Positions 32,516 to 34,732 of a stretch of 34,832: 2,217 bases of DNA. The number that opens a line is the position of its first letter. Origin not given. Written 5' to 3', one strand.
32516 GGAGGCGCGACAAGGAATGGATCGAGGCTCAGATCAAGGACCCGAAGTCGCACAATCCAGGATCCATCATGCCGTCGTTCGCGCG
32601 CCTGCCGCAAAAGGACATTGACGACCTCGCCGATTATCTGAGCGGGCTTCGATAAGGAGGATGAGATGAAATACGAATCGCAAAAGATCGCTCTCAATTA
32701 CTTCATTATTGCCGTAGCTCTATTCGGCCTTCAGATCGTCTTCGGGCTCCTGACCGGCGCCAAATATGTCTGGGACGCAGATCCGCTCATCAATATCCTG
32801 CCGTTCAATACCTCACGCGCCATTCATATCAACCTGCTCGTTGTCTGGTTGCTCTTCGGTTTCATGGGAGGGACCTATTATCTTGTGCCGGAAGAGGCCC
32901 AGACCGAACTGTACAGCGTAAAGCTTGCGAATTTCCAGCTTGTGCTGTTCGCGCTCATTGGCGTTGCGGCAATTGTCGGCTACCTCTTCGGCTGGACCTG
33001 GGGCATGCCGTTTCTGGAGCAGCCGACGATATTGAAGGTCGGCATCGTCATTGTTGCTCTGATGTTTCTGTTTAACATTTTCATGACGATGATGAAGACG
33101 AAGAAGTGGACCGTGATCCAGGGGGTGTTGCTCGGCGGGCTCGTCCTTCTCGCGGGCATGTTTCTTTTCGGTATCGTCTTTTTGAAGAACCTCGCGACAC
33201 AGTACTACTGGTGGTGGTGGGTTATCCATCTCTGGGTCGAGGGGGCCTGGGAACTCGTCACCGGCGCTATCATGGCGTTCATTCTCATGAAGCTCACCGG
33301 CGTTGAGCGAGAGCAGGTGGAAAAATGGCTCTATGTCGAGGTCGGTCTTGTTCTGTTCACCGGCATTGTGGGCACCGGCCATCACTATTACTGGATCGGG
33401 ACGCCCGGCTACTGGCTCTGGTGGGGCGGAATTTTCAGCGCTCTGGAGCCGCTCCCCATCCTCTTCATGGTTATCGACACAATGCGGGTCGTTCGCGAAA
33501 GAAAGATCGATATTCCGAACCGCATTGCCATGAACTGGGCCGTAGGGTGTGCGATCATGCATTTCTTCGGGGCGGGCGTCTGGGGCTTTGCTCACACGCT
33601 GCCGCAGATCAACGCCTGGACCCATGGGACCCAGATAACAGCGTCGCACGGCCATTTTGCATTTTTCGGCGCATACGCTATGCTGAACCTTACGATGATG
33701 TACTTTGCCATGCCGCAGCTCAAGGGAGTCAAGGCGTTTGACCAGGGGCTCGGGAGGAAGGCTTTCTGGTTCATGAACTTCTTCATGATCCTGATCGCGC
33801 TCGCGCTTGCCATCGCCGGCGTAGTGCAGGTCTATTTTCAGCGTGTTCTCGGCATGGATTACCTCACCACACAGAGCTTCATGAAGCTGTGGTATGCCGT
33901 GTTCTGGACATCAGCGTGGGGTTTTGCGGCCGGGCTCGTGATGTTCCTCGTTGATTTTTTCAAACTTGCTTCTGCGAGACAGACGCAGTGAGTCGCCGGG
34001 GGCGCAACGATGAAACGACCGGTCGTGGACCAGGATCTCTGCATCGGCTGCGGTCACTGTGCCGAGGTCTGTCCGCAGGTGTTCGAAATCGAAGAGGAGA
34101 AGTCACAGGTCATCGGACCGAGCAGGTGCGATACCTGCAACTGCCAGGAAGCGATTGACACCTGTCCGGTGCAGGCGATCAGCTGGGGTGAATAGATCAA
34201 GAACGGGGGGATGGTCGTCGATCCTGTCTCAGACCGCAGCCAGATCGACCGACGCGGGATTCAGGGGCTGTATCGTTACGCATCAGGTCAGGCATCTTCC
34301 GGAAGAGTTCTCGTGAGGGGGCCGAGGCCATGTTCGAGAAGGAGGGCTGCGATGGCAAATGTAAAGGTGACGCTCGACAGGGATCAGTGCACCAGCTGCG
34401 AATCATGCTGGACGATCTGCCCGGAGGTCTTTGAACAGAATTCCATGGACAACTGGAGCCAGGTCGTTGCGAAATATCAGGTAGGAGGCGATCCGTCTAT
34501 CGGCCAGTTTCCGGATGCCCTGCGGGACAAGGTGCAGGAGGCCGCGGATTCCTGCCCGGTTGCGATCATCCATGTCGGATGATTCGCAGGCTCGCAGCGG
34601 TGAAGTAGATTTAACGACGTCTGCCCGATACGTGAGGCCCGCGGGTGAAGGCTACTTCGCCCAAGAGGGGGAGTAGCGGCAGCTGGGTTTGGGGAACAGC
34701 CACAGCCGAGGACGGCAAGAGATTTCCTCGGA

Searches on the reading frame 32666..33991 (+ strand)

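Call 10: search_protein_families(library=pfam, proteins=[window:32666-33991:+])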
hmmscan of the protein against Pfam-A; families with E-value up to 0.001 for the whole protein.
window:32666-33991:+ (441 aa): 1 family
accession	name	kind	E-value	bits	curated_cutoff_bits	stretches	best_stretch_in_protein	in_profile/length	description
PF00115.25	COX1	-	2.3e-62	211.7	34.8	1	7-413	1-430/436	Cytochrome C and Quinol oxidase polypeptide I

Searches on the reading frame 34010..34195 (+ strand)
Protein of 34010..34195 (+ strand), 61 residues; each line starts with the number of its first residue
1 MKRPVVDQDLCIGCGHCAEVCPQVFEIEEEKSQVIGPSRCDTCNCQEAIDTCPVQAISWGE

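Call 70: search_protein_families(library=ncbifam, proteins=[window:34010-34195:+], max_evalue=0.001)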
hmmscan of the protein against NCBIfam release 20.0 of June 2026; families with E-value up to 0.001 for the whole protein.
window:34010-34195:+ (61 aa): 27 families (the best 25 are shown)
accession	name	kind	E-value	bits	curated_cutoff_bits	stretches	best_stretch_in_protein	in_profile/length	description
NF040864.1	HgcB_ferredoxin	equivalog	1.4e-09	37.7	99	1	6-58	11-62/93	mercury methylation ferredoxin HgcB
NF038196.1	ferrodoxin_EFR1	subfamily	2.9e-07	30.8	75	1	6-60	182-232/242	EFR1 family ferrodoxin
NF045874.1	Vhu_polyferre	exception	5.3e-07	28.7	600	1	4-58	191-244/381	F420-non-reducing hydrogenase associated-polyferredoxin VhuB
TIGR02179.1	PorD_KorD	subfamily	1.2e-06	28.5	60.05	1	2-58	18-73/78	2-oxoacid:acceptor oxidoreductase, delta subunit, pyruvate/2-ketoisovalerate family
NF058577.1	FdxA_fam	equivalog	1.3e-06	28.4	65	1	5-22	32-49/52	4Fe-4S ferredoxin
NF006221.0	PRK08348.1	subfamily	2.4e-06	27.3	124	1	6-58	41-93/136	NADH-plastoquinone oxidoreductase subunit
NF043039.1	HgcAB_like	equivalog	2.5e-06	27.3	285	1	6-58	297-350/350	HgcAB-like fusion protein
TIGR04270.1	Rama_corrin_act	subfamily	4.8e-06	25.2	500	1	9-59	478-529/534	methylamine methyltransferase corrinoid protein reductive activase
TIGR02494.1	PFLE_PFLC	subfamily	5.5e-06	25.9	174.35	1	7-59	46-99/293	glycyl-radical enzyme activating protein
NF040684.1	PorD_Arch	equivalog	6.4e-06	26.2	120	1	3-58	26-80/85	pyruvate synthase subunit PorD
NF040770.1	hetero_SS_HdrA2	exception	3.9e-05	22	1100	1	5-58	573-624/777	CoB-CoM heterodisulfide reductase HdrA2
NF005503.0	PRK07118.1-2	equivalog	4.2e-05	23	252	1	4-57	162-215/292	RnfABCDGE type electron transport complex subunit B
TIGR02951.1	DMSO_dmsB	equivalog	6.8e-05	22.9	214.1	1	5-60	91-151/161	DMSO/selenate family reductase complex B subunit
TIGR03294.1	FrhG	equivalog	8.3e-05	22.4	245.5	1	4-53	169-216/228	coenzyme F420 hydrogenase subunit gamma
NF042909.1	FMH_DH_FwdF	exception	0.0001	21.5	375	1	5-59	221-276/336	tungsten-dependent formylmethanofuran dehydrogenase subunit FwdF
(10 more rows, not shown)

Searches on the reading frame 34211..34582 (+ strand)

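Call 70: search_protein_families(library=ncbifam, proteins=[window:34211-34582:+], max_evalue=0.001)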
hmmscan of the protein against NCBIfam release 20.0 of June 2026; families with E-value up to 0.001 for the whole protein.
window:34211-34582:+ (123 aa): 4 families
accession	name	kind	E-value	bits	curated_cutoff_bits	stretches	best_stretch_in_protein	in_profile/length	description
NF043039.1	HgcAB_like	equivalog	3.1e-05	23.7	285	1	46-84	288-327/350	HgcAB-like fusion protein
NF040684.1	PorD_Arch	equivalog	9.3e-05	22.4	120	1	47-80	21-54/85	pyruvate synthase subunit PorD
TIGR02179.1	PorD_KorD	subfamily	0.00022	21.3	60.05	1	50-81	17-48/78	2-oxoacid:acceptor oxidoreductase, delta subunit, pyruvate/2-ketoisovalerate family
NF040864.1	HgcB_ferredoxin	equivalog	0.00027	20.7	99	1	51-78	7-35/93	mercury methylation ferredoxin HgcB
